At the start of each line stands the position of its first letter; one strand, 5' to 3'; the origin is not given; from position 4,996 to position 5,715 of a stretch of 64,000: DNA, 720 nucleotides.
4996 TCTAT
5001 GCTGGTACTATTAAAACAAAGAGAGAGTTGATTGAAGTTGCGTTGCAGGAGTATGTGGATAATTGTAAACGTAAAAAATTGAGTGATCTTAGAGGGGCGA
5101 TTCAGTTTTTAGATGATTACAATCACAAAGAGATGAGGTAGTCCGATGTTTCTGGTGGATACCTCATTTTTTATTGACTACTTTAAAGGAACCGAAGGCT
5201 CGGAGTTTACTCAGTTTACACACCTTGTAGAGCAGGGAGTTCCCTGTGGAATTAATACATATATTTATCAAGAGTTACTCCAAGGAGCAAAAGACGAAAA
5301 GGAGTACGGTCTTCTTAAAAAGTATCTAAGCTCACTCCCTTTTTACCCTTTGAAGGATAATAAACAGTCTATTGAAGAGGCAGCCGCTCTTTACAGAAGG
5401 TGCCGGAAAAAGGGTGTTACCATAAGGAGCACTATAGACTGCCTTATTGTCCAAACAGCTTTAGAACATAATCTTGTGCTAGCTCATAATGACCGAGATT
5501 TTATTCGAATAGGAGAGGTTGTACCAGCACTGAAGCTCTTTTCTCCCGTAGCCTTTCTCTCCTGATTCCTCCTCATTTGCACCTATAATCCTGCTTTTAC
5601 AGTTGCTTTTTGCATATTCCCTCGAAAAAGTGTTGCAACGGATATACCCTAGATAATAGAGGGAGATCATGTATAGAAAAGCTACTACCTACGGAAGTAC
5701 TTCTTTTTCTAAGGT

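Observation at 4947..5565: VapBC toxin-antitoxin pair wedged between housekeeping genes on the opposite strand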

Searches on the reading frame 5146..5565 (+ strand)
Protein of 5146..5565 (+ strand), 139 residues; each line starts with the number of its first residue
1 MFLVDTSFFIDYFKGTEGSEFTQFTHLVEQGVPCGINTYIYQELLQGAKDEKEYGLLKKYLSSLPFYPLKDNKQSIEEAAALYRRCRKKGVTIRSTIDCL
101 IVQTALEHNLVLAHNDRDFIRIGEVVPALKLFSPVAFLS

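Call 3: search_protein_families(library=pfam, proteins=[window:5146-5565:+], max_evalue=0.1)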
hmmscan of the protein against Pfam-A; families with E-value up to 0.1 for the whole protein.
window:5146-5565:+ (139 aa): 1 family
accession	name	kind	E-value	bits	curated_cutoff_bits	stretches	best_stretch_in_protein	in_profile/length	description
PF01850.27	PIN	-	1.1e-13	52.3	23.6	1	3-124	2-119/120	PIN domain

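Call 4: search_protein_families(library=ncbifam, proteins=[window:5146-5565:+], max_evalue=0.1)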
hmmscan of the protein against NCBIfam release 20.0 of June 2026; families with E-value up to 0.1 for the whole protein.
window:5146-5565:+ (139 aa): 3 families
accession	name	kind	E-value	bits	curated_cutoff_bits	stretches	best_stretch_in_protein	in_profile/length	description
NF047959.1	TA_toxin_VapC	equivalog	1.7e-39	134.8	80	1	3-126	2-123/125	type II toxin-antitoxin system VapC family toxin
NF047863.1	VapCLeptosp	equivalog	3.1e-05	24.3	140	1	2-124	1-123/130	type II toxin-antitoxin system tRNA(fMet)-specific endonuclease VapC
TIGR00028.1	Mtu_PIN_fam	subfamily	0.084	13.1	73.6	0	82-125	91-135/143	TA system VapC family ribonuclease toxin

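Call 6: search_solved_structures(query=window:5146-5565:+, max_evalue=0.01, show_alignments=3)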
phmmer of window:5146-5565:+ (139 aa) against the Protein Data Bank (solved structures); distinct sequences matched with E-value up to 0.01: 2.
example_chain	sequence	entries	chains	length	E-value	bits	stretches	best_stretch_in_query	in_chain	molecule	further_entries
6a7v_A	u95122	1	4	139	3.9e-15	59.5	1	2-125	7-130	Ribonuclease VapC11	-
4chg_A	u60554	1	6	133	1.9e-14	57.2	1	2-122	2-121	PROBABLE RIBONUCLEASE VAPC15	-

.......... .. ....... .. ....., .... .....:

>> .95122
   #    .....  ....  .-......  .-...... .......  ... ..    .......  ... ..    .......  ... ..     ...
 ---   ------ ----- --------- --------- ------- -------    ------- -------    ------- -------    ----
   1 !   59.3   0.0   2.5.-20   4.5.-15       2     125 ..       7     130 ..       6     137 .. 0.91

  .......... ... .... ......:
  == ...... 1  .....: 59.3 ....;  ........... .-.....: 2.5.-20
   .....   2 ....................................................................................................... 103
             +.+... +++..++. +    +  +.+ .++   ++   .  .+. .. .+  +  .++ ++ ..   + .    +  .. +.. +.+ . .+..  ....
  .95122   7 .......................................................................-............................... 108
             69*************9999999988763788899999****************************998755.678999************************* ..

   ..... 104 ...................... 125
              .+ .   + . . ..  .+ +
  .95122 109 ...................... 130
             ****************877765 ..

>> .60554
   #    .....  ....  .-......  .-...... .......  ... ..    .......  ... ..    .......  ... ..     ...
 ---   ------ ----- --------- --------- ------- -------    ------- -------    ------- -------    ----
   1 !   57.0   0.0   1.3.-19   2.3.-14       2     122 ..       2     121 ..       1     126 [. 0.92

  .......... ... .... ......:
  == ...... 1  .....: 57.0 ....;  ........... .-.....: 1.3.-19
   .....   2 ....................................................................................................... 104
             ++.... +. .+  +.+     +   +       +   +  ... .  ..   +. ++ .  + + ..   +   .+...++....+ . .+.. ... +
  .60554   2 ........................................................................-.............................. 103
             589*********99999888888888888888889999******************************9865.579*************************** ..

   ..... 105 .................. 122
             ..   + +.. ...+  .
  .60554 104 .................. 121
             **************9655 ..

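Call 7: find_homologous_proteins(query=window:5146-5565:+)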
Query window:5146-5565:+ (139 aa): 336 proteins with E <= 0.001 among 347 candidates; the best 120 are listed.
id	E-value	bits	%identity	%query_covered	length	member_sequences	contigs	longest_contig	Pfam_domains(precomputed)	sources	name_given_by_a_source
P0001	2.0e-86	305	99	100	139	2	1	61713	PF01850.28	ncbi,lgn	-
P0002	3.5e-61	223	72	99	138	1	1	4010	PF01850.28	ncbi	-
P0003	1.6e-42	163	58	96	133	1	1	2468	PF01850.28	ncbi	-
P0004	2.1e-41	159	55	95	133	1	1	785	PF01850.28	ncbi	-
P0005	4.1e-41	158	54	95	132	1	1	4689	PF01850.28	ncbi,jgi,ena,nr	ncbi:MAG: PIN domain nuclease [Treponema sp.]|nr:PIN domain nuclease [Treponema sp.]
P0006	5.4e-41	158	56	95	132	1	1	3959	PF01850.28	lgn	-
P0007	2.1e-40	156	57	91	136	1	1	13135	PF01850.28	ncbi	-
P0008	5.3e-40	155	55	95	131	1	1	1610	PF01850.28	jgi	jgi:hypothetical protein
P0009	5.9e-40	154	54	95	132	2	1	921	PF01850.28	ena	-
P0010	6.5e-40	154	58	95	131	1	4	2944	PF01850.28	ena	-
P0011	1.2e-39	153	55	95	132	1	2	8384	PF01850.28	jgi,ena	-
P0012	1.4e-39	153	55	95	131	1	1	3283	PF01850.28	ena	-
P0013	1.6e-39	153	56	95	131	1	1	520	PF01850.28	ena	-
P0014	1.9e-39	153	60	95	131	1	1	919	PF01850.28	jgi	jgi:predicted nucleic acid-binding protein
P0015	2.0e-39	153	56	91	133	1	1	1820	PF01850.28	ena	-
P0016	2.1e-39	153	57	91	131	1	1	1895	PF01850.28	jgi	-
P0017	2.5e-39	152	58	95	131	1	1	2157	PF01850.28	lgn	-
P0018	2.6e-39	152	55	95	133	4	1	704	PF01850.28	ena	-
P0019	3.3e-39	152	56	96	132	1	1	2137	PF01850.28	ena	-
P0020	3.6e-39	152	57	91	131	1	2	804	PF01850.28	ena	-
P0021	4.1e-39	152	56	91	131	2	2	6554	PF01850.28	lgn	-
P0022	4.1e-39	152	60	95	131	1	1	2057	PF01850.28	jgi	jgi:predicted nucleic acid-binding protein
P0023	4.5e-39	152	57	91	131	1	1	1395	PF01850.28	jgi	jgi:predicted nucleic acid-binding protein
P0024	5.8e-39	151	55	95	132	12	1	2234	PF01850.28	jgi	-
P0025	6.2e-39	151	57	91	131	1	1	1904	PF01850.28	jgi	jgi:predicted nucleic acid-binding protein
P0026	9.6e-39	151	57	91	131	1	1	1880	PF01850.28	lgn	-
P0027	1.1e-38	150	56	91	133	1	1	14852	PF01850.28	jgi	-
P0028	1.1e-38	150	55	95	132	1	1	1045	PF01850.28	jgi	jgi:predicted nucleic acid-binding protein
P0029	1.4e-38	150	52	95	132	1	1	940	PF01850.28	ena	-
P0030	1.5e-38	150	55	95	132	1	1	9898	PF01850.28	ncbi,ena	-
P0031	1.5e-38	150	57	95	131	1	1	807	PF01850.28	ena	-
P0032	2.0e-38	150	56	95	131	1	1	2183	PF01850.28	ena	-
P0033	2.0e-38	149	58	95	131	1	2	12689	PF01850.28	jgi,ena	-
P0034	2.1e-38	149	54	91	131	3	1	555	PF01850.28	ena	-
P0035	2.2e-38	149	57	95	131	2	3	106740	PF01850.28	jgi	-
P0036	2.6e-38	149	56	91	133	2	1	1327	PF01850.28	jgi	jgi:hypothetical protein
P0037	3.0e-38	149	58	95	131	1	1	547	PF01850.28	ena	-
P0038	3.5e-38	149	58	91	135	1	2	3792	PF01850.28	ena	-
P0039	4.2e-38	148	58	95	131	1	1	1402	PF01850.28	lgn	-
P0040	4.3e-38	148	53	95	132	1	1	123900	PF01850.28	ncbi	-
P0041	4.6e-38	148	57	95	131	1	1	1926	PF01850.28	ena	-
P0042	5.1e-38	148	56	95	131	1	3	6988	PF01850.28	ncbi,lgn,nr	ncbi:MAG: PIN domain nuclease [Syntrophorhabdaceae bacterium]|nr:PIN domain nuclease [Syntrophorhabd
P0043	6.3e-38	148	52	95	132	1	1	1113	PF01850.28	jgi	jgi:predicted nucleic acid-binding protein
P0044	6.4e-38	148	55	95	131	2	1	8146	PF01850.28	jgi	jgi:predicted nucleic acid-binding protein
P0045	7.7e-38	148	57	91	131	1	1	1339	PF01850.28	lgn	-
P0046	1.1e-37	147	55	95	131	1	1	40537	PF01850.28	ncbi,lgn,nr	ncbi:MAG: PIN domain nuclease [Nitrospirae bacterium]|nr:PIN domain nuclease [Nitrospirota bacterium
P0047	1.1e-37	147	55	91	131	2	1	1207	PF01850.28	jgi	jgi:hypothetical protein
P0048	1.2e-37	147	60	91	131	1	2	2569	PF01850.28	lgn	-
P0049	1.4e-37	147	57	95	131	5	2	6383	PF01850.28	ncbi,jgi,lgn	-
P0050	1.4e-37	147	56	91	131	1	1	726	PF01850.28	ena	-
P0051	1.4e-37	147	57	95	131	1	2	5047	PF01850.28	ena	-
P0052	1.6e-37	147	56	91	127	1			PF01850.28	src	-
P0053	1.7e-37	146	52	95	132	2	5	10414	PF01850.28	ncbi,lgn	ncbi:MAG: PIN domain nuclease [bacterium]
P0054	1.8e-37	146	54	95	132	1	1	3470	PF01850.28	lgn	-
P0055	1.9e-37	146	55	91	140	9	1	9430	PF01850.28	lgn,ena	-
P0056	2.1e-37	146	55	95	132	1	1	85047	PF01850.28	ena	-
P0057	2.3e-37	146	57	95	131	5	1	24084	PF01850.28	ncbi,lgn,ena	-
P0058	2.7e-37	146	53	95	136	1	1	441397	PF01850.28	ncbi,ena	-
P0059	3.5e-37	146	52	95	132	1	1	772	PF01850.28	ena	-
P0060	3.5e-37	146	54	95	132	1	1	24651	PF01850.28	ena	-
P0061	3.5e-37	145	56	91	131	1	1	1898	PF01850.28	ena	-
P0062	5.2e-37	145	57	95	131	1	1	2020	PF01850.28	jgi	jgi:hypothetical protein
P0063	5.5e-37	145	54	95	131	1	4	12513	PF01850.28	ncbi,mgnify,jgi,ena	mgnify:CR=1 FL=1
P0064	7.0e-37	145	54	91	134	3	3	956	PF01850.28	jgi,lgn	-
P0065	7.0e-37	145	54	91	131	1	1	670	PF01850.28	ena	-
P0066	7.2e-37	144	53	95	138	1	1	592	PF01850.28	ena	-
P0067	7.8e-37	144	55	95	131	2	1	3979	PF01850.28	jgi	jgi:predicted nucleic acid-binding protein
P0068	8.9e-37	144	56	91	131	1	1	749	PF01850.28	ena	-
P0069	9.4e-37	144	55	95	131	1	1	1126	PF01850.28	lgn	-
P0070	9.5e-37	144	53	96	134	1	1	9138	PF01850.28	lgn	-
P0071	1.0e-36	144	52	95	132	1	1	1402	PF01850.28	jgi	jgi:predicted nucleic acid-binding protein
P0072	1.1e-36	144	55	91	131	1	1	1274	PF01850.28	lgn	-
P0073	1.1e-36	144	54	91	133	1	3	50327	PF01850.28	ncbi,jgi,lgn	-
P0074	1.2e-36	144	52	95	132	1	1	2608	PF01850.28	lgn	-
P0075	1.5e-36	143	53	95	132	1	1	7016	PF01850.28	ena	-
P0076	1.8e-36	143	53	91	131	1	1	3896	PF01850.28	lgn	-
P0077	2.0e-36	143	52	91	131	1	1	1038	PF01850.28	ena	-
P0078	2.0e-36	143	53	95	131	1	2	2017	PF01850.28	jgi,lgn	jgi:hypothetical protein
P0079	2.1e-36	143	54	91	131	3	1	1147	PF01850.28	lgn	-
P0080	2.6e-36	143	54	91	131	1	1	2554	PF01850.28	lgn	-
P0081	2.7e-36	143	54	91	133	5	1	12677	PF01850.28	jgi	jgi:predicted nucleic acid-binding protein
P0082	3.3e-36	142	52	97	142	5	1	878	PF01850.28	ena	-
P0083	3.3e-36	142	56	95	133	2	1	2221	PF01850.28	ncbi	-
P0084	3.5e-36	142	56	91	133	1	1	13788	PF01850.28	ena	-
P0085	3.6e-36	142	51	95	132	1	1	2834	PF01850.28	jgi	jgi:predicted nucleic acid-binding protein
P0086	3.6e-36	142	50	96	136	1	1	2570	PF01850.28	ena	-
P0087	4.1e-36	142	54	91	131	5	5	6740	PF01850.28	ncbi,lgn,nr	ncbi:MAG: PIN domain nuclease [Nitrospirae bacterium]|nr:PIN domain nuclease [Nitrospirota bacterium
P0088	4.2e-36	142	53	96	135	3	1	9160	PF01850.28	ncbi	-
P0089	4.3e-36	142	57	91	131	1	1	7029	PF01850.28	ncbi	-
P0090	4.4e-36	142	50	95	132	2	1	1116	PF01850.28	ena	-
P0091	4.8e-36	142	56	94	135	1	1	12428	PF01850.28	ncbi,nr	ncbi:MAG: PIN domain nuclease [Legionellales bacterium]|nr:PIN domain nuclease [Legionellales bacter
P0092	5.0e-36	142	52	95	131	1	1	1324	PF01850.28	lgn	-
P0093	5.4e-36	142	52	95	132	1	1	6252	PF01850.28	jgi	jgi:predicted nucleic acid-binding protein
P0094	6.9e-36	141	52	95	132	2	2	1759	PF01850.28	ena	-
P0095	6.9e-36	141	51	95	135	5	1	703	PF01850.28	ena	-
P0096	7.4e-36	141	51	93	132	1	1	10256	PF01850.28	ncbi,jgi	jgi:predicted nucleic acid-binding protein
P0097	7.7e-36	141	57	95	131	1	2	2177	PF01850.28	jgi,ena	-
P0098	9.5e-36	141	55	89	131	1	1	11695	PF01850.28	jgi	jgi:hypothetical protein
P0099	9.6e-36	141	51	95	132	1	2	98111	PF01850.28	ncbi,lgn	ncbi:MAG: PIN domain nuclease [bacterium]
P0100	9.6e-36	141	55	86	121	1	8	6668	PF01850.28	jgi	jgi:predicted nucleic acid-binding protein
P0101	9.6e-36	141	52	91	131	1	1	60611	PF01850.28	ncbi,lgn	-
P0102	1.1e-35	141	53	95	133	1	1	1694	PF01850.28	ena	-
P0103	1.2e-35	141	54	91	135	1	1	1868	PF01850.28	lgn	-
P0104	1.4e-35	140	54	91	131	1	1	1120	PF01850.28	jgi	jgi:predicted nucleic acid-binding protein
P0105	1.4e-35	140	52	95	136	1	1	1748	PF01850.28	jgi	jgi:hypothetical protein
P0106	1.9e-35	140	50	95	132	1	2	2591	PF01850.28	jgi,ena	-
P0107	2.1e-35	140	54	90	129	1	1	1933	PF01850.28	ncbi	-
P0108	2.2e-35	140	52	91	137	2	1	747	PF01850.28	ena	-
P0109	2.2e-35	140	53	95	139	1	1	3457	PF01850.28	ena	-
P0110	2.3e-35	140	50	94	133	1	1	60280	PF01850.28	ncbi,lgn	-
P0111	2.6e-35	139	59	86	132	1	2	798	PF01850.28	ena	-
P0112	2.6e-35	139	53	91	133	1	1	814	PF01850.28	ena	-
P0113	2.9e-35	139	51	90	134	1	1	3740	PF01850.28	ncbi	-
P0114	3.4e-35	139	51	91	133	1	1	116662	PF01850.28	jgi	jgi:predicted nucleic acid-binding protein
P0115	3.4e-35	139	55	95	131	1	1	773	PF01850.28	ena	-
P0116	4.2e-35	139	53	96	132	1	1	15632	PF01850.28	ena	-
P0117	4.7e-35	139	54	95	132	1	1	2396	PF01850.28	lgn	-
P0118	4.9e-35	139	55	91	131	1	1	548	PF01850.28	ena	-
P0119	5.1e-35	138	57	86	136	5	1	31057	PF01850.28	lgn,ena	-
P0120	5.2e-35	138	53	95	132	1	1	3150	PF01850.28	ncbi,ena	-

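Call 8: find_encoding_contigs(protein=P0001, flank=10000)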
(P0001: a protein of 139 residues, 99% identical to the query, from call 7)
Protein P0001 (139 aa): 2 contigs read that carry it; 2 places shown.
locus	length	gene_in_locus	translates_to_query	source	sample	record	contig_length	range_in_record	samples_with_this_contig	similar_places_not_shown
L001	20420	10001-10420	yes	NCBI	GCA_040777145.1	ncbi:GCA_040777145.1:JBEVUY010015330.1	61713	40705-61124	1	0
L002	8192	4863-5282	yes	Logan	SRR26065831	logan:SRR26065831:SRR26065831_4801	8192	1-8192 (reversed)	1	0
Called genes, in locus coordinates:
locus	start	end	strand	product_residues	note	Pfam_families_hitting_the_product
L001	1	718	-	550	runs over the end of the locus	PF01676:Metalloenzyme, PF06415:iPGM_N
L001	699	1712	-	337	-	PF01545:Cation_efflux, PF16916:ZT_dimer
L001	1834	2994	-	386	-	-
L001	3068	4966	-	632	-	PF18952:DUF5696, PF11308:Glyco_hydro_129 (faint), PF12905:Glyco_hydro_101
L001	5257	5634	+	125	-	PF00392:GntR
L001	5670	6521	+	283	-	PF00005:ABC_tran, PF13304:AAA_21 (weak)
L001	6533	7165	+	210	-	PF13346:ABC2_membrane_5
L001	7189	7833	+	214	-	PF13346:ABC2_membrane_5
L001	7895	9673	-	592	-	PF01321:Creatinase_N, PF16189:Creatinase_N_2, PF00557:Peptidase_M24, PF16188:Peptidase_M24_C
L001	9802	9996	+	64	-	PF09957:VapB_antitoxin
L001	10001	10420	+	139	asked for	PF01850:PIN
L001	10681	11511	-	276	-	PF01048:PNP_UDP_1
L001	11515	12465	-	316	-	PF02653:BPD_transp_2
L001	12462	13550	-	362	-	PF02653:BPD_transp_2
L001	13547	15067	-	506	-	PF00005:ABC_tran, PF13304:AAA_21 (faint), PF00005:ABC_tran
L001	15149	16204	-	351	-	PF02608:Bmp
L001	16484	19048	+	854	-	PF00171:Aldedh, PF00465:Fe-ADH, PF13685:Fe-ADH_2 (weak), PF25137:ADH_Fe_C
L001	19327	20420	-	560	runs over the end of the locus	?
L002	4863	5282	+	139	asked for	PF01850:PIN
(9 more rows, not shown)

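Call 9: find_encoding_contigs(protein=P0002, flank=10000)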
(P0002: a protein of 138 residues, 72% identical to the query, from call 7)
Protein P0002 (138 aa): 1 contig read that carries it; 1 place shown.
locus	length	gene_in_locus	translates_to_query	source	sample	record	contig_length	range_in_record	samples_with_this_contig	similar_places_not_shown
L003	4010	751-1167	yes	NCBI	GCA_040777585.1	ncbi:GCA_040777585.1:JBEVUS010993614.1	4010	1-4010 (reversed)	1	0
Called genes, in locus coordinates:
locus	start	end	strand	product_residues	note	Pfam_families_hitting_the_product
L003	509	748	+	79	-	PF09957:VapB_antitoxin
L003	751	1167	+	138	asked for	PF01850:PIN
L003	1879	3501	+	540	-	PF02368:Big_2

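Call 39: search_dna_similar(query=window:5146-5562:+, collection=plasmids, mode=protein, max_rows=10)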
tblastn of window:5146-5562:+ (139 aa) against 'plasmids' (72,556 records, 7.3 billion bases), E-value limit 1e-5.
Records with a match: 24; places in all: 25; records where one place covers at least 80% of the query: 23.
Best place of each record, by identity: <60% 24.
By first word of the organism name: Komagataeibacter 10; Sphingobium 3; Acetobacter 3; Kozakia 2; Geminocystis 1; Novosphingobium 1; Spartinivicinus 1; Picosynechococcus 1; Sphingomonas 1; Burkholderia 1.
By predicted mobility (MOB-suite, as given by PLSDB): mobilizable 15; conjugative 5; non-mobilizable 4.
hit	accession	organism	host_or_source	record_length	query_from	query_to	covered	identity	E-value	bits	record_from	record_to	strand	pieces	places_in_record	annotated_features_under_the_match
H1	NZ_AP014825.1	Geminocystis sp. NIES-3709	-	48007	1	137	99%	35.8%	5e-19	89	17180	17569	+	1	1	PIN domain nuclease | type II toxin-antitoxin system VapB family antitoxin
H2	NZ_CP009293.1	Novosphingobium pentaromativorans US6-1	mud sediment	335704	1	119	86%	38.7%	4e-14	75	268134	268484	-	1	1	PIN domain nuclease | type II toxin-antitoxin system VapB family antitoxin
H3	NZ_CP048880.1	Spartinivicinus ruber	pure culture,coastal sediment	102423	1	119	86%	37.8%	8e-18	85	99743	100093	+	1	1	PIN domain nuclease | type II toxin-antitoxin system VapB family antitoxin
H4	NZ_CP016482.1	Picosynechococcus sp. PCC 7117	cell culture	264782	43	130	63%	48.9%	8e-14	74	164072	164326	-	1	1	none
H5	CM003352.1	Sphingomonas sp. MEA3-1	single cell,soil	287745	1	119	86%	34.5%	1e-12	71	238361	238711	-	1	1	none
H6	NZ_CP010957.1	Sphingobium sp. YBL2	cell culture,soil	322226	1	119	86%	34.5%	1e-12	71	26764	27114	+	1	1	PIN domain nuclease | type II toxin-antitoxin system VapB family antitoxin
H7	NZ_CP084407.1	Sphingobium sp. CFD-2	cell culture,soil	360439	1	119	86%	34.5%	2e-12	70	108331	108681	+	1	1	PIN domain nuclease | type II toxin-antitoxin system VapB family antitoxin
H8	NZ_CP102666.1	Sphingobium sp. JS3065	whole organism,chemical plant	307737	1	119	86%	33.6%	6e-12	69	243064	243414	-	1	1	PIN domain nuclease | type II toxin-antitoxin system VapB family antitoxin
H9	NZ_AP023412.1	Acetobacter aceti NBRC 14818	-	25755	1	119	86%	33.6%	6e-12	68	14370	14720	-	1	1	PIN domain nuclease | type II toxin-antitoxin system VapB family antitoxin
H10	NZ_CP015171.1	Acetobacter ascendens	single cell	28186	1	119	86%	33.6%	6e-12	68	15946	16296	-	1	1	PIN domain nuclease | type II toxin-antitoxin system VapB family antitoxin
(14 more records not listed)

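Call 40: search_dna_similar(query=window:5146-5562:+, collection=phages, mode=protein, max_rows=10)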
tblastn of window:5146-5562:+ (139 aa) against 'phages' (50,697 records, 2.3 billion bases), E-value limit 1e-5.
No match.

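Call 47: search_protein_families(library=pfam, proteins=[L003:554-748:+], max_evalue=0.01)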
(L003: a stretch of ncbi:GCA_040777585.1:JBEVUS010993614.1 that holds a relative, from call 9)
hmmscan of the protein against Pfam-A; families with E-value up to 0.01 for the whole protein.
L003:554-748:+ (64 aa): 1 family
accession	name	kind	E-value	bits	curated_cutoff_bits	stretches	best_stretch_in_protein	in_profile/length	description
PF09957.15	VapB_antitoxin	-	5e-16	58.7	23.4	1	1-48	1-47/47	Bacterial antitoxin of type II TA system, VapB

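Call 52: predict_structure(alignment_id=A2)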
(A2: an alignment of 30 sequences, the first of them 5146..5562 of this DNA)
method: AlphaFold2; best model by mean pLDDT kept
length: 139 residues; sequences in the alignment: 30
mean_pLDDT: 93.1   pTM: 0.85
mean pLDDT of the five models: 93.1, 91.7, 89.7, 89.2, 88.8
residues with pLDDT >= 90: 124; 70-90: 10; 50-70: 3; < 50: 2
segments of 3 or more residues with pLDDT < 50: none
pLDDT, mean of each block of 10 residues (from residue 1): 95 90 91 95 95 96 96 96 97 94 98 94 95 69
secondary structure, 60 per line:
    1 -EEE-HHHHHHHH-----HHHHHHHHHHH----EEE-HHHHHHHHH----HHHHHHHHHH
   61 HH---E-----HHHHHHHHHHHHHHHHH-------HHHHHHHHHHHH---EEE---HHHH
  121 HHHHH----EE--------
elements in order: E2-4 H6-13 H19-29 E34-36 H38-46 H51-62 H72-88 H96-107 E111-113 H117-125
